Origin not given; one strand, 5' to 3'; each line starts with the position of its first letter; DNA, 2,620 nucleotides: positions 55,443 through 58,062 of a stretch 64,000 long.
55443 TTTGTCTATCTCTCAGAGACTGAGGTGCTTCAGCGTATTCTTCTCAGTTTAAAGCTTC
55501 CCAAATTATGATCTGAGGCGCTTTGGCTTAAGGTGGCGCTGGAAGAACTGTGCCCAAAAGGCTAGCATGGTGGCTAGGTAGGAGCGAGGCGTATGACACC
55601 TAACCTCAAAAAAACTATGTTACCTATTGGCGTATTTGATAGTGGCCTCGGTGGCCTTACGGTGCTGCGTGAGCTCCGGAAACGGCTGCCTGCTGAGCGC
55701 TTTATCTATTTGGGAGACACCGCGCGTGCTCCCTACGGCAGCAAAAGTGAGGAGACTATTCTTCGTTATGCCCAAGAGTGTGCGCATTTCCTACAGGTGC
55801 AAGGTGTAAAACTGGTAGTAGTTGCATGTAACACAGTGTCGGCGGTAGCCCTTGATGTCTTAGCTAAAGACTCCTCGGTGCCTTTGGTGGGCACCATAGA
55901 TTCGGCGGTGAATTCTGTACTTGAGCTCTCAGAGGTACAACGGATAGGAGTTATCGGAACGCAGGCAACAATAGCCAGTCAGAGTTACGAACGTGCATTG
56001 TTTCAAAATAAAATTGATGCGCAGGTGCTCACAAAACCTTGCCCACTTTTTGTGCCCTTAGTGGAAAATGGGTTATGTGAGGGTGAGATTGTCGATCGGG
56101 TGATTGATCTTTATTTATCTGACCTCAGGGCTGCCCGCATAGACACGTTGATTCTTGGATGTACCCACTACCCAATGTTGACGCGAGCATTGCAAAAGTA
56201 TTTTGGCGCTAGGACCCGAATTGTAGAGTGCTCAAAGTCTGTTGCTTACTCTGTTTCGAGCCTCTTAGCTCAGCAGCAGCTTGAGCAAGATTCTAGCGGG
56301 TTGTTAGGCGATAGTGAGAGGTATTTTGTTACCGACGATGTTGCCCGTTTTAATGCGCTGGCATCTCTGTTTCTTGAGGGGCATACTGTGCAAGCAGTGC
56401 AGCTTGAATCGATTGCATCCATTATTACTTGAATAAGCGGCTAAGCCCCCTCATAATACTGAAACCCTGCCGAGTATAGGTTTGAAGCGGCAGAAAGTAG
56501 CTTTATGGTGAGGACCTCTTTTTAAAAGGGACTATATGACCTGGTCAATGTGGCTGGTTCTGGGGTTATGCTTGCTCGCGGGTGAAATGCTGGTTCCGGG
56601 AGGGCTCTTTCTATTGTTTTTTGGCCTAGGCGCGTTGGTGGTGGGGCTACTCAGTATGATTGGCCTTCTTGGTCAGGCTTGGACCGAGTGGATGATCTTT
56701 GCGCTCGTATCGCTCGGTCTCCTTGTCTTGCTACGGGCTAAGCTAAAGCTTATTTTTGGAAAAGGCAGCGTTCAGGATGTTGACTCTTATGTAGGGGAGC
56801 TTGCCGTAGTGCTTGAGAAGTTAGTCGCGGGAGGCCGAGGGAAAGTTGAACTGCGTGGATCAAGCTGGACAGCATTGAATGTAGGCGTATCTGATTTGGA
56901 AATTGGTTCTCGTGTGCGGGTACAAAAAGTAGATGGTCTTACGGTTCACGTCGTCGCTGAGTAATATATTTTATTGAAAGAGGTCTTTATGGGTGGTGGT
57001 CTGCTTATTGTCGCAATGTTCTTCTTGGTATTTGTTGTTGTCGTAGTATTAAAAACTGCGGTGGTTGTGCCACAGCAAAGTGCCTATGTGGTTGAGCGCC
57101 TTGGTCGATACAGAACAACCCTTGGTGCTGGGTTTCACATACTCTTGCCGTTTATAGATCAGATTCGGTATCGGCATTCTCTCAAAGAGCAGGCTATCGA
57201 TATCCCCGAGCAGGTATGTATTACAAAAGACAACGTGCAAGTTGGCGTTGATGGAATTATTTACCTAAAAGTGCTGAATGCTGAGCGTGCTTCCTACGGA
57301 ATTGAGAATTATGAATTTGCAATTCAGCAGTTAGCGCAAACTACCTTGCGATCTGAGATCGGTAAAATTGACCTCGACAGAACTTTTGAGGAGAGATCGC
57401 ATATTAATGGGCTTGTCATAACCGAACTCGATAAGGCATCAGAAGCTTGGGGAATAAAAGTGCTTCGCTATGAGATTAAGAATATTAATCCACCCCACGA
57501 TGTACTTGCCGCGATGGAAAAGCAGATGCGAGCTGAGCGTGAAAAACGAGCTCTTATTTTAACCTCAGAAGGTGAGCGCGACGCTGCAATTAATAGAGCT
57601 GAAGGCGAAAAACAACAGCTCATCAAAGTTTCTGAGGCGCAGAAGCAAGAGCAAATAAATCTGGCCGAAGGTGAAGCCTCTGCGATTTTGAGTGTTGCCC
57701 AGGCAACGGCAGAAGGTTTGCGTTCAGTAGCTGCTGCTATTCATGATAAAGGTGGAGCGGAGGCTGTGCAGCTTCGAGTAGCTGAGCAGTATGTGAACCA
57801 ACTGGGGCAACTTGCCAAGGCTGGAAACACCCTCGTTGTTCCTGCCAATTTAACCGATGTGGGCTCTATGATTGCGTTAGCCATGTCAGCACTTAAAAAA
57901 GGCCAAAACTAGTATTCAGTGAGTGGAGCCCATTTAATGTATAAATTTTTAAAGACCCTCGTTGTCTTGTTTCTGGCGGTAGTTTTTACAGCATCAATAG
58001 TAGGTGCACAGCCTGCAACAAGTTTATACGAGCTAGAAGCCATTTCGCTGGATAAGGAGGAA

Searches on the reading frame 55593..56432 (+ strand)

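Call 30: search_protein_families(library=pfam, proteins=[window:55593-56432:+], max_evalue=0.001)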
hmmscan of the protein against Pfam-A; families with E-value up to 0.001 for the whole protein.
window:55593-56432:+ (279 aa): 1 family
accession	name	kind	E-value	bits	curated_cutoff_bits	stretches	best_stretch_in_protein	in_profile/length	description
PF01177.27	Asp_Glu_race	-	4.6e-21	76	31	1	24-206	12-198/211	Asp/Glu/Hydantoin racemase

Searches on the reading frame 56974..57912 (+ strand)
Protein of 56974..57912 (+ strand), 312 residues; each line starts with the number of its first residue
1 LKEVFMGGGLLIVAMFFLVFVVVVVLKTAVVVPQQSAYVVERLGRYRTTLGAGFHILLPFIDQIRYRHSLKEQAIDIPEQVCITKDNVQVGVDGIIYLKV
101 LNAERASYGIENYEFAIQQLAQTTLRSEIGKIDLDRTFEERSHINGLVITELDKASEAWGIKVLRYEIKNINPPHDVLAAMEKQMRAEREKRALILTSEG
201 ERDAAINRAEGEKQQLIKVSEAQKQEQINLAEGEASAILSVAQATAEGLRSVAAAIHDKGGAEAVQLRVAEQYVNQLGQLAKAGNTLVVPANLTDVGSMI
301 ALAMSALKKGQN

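Call 30: search_protein_families(library=pfam, proteins=[window:56974-57912:+], max_evalue=0.001)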
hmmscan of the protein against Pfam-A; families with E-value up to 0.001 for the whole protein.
window:56974-57912:+ (312 aa): 2 families
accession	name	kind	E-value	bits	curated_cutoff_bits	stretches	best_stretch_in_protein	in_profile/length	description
PF01145.31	Band_7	-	1.7e-35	123.1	23.6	1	31-212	2-175/176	SPFH domain / Band 7 family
PF16200.10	Band_7_C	-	2.7e-24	85.4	29.1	1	250-311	1-62/63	C-terminal region of band_7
